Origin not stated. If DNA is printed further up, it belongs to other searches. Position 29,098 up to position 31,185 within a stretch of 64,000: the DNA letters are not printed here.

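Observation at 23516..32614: AT-rich 9.1-kb island encoding an rSAM/SPASM, carrier-protein, 37-aa Cys peptide, double ABC exporter, S8 fusion and orphan protein: candidate uncharacterised RiPP-type system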

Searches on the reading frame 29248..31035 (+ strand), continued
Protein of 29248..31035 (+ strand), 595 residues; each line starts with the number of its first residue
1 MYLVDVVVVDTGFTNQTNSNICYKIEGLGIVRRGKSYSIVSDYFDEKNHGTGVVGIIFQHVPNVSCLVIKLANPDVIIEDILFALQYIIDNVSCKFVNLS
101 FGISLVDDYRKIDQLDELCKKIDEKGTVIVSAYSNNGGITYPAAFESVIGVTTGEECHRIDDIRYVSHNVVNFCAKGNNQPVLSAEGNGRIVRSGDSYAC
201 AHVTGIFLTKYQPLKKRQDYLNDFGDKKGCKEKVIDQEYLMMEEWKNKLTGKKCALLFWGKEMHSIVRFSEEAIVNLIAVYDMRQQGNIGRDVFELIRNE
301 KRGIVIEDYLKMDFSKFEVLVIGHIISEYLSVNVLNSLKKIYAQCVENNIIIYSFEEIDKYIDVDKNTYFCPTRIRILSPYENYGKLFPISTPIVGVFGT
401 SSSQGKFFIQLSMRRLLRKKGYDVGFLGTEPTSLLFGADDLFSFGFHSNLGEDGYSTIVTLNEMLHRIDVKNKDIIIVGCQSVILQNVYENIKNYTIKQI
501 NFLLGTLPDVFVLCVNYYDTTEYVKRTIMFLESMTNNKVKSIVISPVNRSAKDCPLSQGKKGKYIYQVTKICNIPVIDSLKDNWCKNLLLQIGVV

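Call 80: fold_search(model_id=the predicted structure, library=pdb)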
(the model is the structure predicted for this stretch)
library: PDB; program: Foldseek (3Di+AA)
matches with E <= 10: 1552; with E <= 0.001: 79
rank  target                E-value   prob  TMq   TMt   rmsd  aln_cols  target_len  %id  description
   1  2g0t_A                2.5e-12  1.00  0.45  0.76   5.1       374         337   16  Crystal structure of a putative nucleotide binding protein (tm0796) from Thermotoga maritima at 2.67 A resolution (released 2006-02-28)
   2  2obn_A                4.7e-12  1.00  0.44  0.73   4.7       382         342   14  Crystal structure of a duf1611 family protein (ava_3511) from anabaena variabilis atcc 29413 at 2.30 A resolution (released 2007-01-16)
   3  2obn_B                5.0e-12  1.00  0.40  0.66   4.9       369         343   15  Crystal structure of a duf1611 family protein (ava_3511) from anabaena variabilis atcc 29413 at 2.30 A resolution (released 2007-01-16)
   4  2g0t_B                5.2e-12  1.00  0.45  0.75   5.0       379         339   16  Crystal structure of a putative nucleotide binding protein (tm0796) from Thermotoga maritima at 2.67 A resolution (released 2006-02-28)
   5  2obn_D                3.5e-11  1.00  0.42  0.69   4.8       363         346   15  Crystal structure of a duf1611 family protein (ava_3511) from anabaena variabilis atcc 29413 at 2.30 A resolution (released 2007-01-16)
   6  2obn_C                9.2e-11  1.00  0.43  0.71   5.0       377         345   14  Crystal structure of a duf1611 family protein (ava_3511) from anabaena variabilis atcc 29413 at 2.30 A resolution (released 2007-01-16)
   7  7xrj                  1.2e-08  1.00  0.37  0.62   5.8       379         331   15  crystal structure of N-acetyltransferase DgcN-25328 (released 2023-02-01)
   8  3qfh_D                9.6e-08  1.00  0.29  0.40   4.5       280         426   15  2.05 Angstrom Resolution Crystal Structure of Epidermin Leader Peptide Processing Serine Protease (EpiP) from Staphylo (released 2011-02-02)
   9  4zoq_M                9.6e-08  1.00  0.30  0.52   5.7       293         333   13  Crystal Structure of a Lanthipeptide Protease (released 2016-03-23)
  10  4zoq_I                2.5e-07  1.00  0.30  0.51   5.8       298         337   13  Crystal Structure of a Lanthipeptide Protease (released 2016-03-23)
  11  3qfh_A                3.8e-07  1.00  0.29  0.39   4.9       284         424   15  2.05 Angstrom Resolution Crystal Structure of Epidermin Leader Peptide Processing Serine Protease (EpiP) from Staphylo (released 2011-02-02)
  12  9csd_A                5.6e-07  1.00  0.26  0.21   5.2       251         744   22  The Ectodomains of SPRING and S1P with the inhibitor PF-429242 (released 2025-04-23)
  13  4zoq_K                6.9e-07  1.00  0.30  0.51   5.8       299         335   13  Crystal Structure of a Lanthipeptide Protease (released 2016-03-23)
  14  4mzd                  7.2e-07  1.00  0.30  0.48   4.7       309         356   16  High resolution crystal structure of the nisin leader peptidase NisP from Lactococcus lactis (released 2014-06-11)
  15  9ekq                  7.2e-07  1.00  0.30  0.46   4.5       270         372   16  Inhibiting the Virulence of Gut Bacteria through Blocking the Activation of a Two-component Lanthipeptide Toxin (released 2025-06-25)
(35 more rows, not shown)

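Call 88: search_dna_similar(query=window:29248-31035:+, collection=plasmids, mode=protein, max_rows=10)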
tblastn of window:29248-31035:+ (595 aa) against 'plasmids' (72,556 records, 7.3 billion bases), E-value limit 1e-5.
Records with a match: 15; places in all: 15; records where one place covers at least 80% of the query: 6.
Best place of each record, by identity: <60% 15.
By first word of the organism name: Bacillus 12; Clostridium 2; Klebsiella 1.
By predicted mobility (MOB-suite, as given by PLSDB): non-mobilizable 11; conjugative 3; mobilizable 1.
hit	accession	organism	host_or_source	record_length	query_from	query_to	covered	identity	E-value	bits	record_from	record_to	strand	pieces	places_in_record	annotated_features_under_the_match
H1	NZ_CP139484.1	Bacillus sp. RA(2023)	mixed culture,soil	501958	3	592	99%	29.3%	3e-60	224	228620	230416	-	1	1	S8 family serine peptidase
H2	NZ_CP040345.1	Bacillus albus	Apostichopus japonicus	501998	3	592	99%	29.3%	3e-60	224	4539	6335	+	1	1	S8 family serine peptidase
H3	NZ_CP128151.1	Bacillus albus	bacterial isolate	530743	3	592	99%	29.3%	3e-60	224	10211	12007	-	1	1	S8 family serine peptidase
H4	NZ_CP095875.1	Bacillus sp. PGP15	-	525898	3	592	99%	29.2%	1e-59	223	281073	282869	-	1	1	S8 family serine peptidase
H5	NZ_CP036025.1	Bacillus mycoides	cell culture,soil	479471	3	581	97%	29.5%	3e-60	224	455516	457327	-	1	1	S8 family serine peptidase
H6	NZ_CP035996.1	Bacillus mycoides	cell culture,soil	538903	3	581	97%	29.2%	2e-59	222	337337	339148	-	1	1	S8 family serine peptidase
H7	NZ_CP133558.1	Bacillus wiedmannii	Thaumetopoea processionea,liquid culture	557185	4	253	42%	28.5%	6e-6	57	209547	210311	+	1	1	S8 family peptidase | SAR2788 family putative toxin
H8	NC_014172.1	Bacillus thuringiensis BMB171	-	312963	4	233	39%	29.0%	8e-7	60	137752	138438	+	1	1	S8 family serine peptidase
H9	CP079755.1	Klebsiella grimontii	cell culture,urine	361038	4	233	39%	29.0%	8e-7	60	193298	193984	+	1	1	S8 family serine peptidase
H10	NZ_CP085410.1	Bacillus thuringiensis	single cell,soil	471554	4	233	39%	29.0%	1e-6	59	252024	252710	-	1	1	S8 family serine peptidase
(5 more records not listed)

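Call 90: get_annotated_region(hit=H5, flank=9000)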
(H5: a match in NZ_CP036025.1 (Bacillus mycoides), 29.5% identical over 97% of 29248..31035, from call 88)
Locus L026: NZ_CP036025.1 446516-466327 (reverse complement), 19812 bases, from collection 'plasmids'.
description: Bacillus mycoides strain BPN52/2 plasmid p479
organism: Bacillus mycoides (NCBI taxid 1405)
taxonomy: Bacteria; Bacillota; Bacilli; Bacillales; Bacillaceae; Bacillus; Bacillus mycoides
host: -; source: cell culture,soil; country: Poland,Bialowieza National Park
typing (MOB-suite, as given by PLSDB): conjugative; replicon rep_cluster_125; relaxase MOBP; mating-pair formation MPF_T
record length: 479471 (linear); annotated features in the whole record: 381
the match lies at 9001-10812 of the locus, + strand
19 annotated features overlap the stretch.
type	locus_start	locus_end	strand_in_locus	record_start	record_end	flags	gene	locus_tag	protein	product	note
CDS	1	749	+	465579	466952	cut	-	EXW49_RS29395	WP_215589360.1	M28 family metallopeptidase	-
CDS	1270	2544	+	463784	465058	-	-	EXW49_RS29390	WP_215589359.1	MFS transporter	GO:0055085 - transmembrane transport [Evidence IEA]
CDS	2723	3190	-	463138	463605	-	-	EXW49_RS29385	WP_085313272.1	RsfA family transcriptional regulator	-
CDS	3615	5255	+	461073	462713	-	-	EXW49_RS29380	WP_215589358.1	S8 family peptidase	GO:0006508 - proteolysis [Evidence IEA]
CDS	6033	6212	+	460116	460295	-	-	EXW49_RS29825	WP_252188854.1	hypothetical protein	-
CDS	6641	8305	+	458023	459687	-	-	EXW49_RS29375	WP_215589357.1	ABC transporter ATP-binding protein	-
CDS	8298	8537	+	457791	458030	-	-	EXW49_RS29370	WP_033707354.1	phosphopantetheine-binding protein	-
CDS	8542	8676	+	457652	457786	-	-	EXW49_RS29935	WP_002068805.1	hypothetical protein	-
CDS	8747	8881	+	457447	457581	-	-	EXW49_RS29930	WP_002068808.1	hypothetical protein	-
CDS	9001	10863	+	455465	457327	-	-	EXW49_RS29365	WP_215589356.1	S8 family serine peptidase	GO:0006508 - proteolysis [Evidence IEA]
CDS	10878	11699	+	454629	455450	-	-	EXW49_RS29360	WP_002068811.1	DUF692 domain-containing protein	-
CDS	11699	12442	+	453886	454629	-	-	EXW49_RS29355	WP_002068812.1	hypothetical protein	-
CDS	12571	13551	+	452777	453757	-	-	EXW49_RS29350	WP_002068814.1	hypothetical protein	-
CDS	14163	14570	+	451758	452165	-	-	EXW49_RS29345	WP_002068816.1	nucleotidyltransferase domain-containing protein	-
CDS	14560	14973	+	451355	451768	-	-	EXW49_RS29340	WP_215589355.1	DUF86 domain-containing protein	-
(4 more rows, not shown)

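Call 93: search_protein_families(library=ncbifam, proteins=[L026:8298-8537:+, L026:9001-10863:+, L026:10878-11699:+, L026:11699-12442:+, L026:12571-13551:+, L026:8542-8676:+, L026:6033-6212:+], max_evalue=0.01)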
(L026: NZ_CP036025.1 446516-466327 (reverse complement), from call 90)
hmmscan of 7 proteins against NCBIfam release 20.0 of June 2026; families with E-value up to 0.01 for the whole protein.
L026:8298-8537:+ (79 aa): 7 families
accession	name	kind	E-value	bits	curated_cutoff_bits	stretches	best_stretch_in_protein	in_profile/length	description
NF005798.0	PRK07639.1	equivalog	3.7e-06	27.3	100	1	26-75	35-82/91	petrobactin biosynthesis protein AsbD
NF002150.0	PRK00982.1-4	subfamily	0.00023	21.4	66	1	4-58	12-64/80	acyl carrier protein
NF002148.0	PRK00982.1-2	subfamily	0.00077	19.3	71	1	4-58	11-63/79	acyl carrier protein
NF009104.0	PRK12449.1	equivalog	0.0024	17.8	70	1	31-74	37-78/80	acyl carrier protein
NF002147.0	PRK00982.1-1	equivalog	0.0024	17.7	84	1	14-73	24-79/83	acyl carrier protein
NF058660.1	cispen_ACP_AmcB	equivalog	0.0055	16.9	80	1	31-71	35-75/80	cispentacin biosynthesis acyl carrier protein AmcB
NF040636.1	AcpM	exception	0.0066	16.4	146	1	20-57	28-63/93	meromycolate extension acyl carrier protein AcpM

L026:9001-10863:+ (620 aa): 4 families
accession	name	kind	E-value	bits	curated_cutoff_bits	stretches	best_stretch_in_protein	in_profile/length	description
NF049966.1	QH_SP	equivalog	6.4e-34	117.2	165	1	3-223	1-212/219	subtilisin-like serine protease QhpE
TIGR04066.1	nat_prod_clost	hypoth_equivalog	1.7e-23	83.2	200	1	262-617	1-357/361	TIGR04066 family peptide maturation system protein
TIGR03921.1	T7SS_mycosin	equivalog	2.7e-18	66.2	278.75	1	2-217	15-258/353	type VII secretion-associated serine protease mycosin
TIGR03895.1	protease_PatA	subfamily_domain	7.3e-05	21.7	421.05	1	66-209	31-183/606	PatA/PatG family cyanobactin maturation protease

L026:10878-11699:+ (273 aa): 5 families
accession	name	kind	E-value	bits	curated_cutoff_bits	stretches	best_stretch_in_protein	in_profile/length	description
NF050167.1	MNIO_BufB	equivalog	1.3e-68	231.1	310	1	4-259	1-259/262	MNIO family bufferin maturase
NF003818.2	PRK05409.1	equivalog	2.7e-61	207.5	360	1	4-261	2-261/264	HvfB family MNIO-type RiPP peptide maturase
NF050151.1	RiPP_MNIO_ApyH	equivalog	2.3e-33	115.6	400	1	4-265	13-280/283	multinuclear non-heme iron-dependent oxidative enzyme ApyH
NF050165.1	MNIO_ChrH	equivalog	1.6e-15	57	600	1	19-235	23-248/363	MNIO family chryseobactin maturase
TIGR04159.2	methbact_MbnB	equivalog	4.4e-12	46.1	325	1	12-266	13-260/261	methanobactin biosynthesis protein MbnB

L026:11699-12442:+ (247 aa): 0 families

L026:12571-13551:+ (326 aa): 0 families

L026:8542-8676:+ (44 aa): 0 families

L026:6033-6212:+ (59 aa): 0 families

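Call 99: search_solved_structures(query=A6, max_evalue=10, show_alignments=3)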
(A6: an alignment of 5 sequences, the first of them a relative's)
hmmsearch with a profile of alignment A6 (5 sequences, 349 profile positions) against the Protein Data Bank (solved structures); distinct sequences matched with E-value up to 10: 0.

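Call 100: search_protein_families(library=padloc, proteins=[window:29248-31035:+], max_evalue=0.001)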
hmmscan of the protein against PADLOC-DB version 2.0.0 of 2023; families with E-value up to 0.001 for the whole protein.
window:29248-31035:+ (595 aa): 0 families
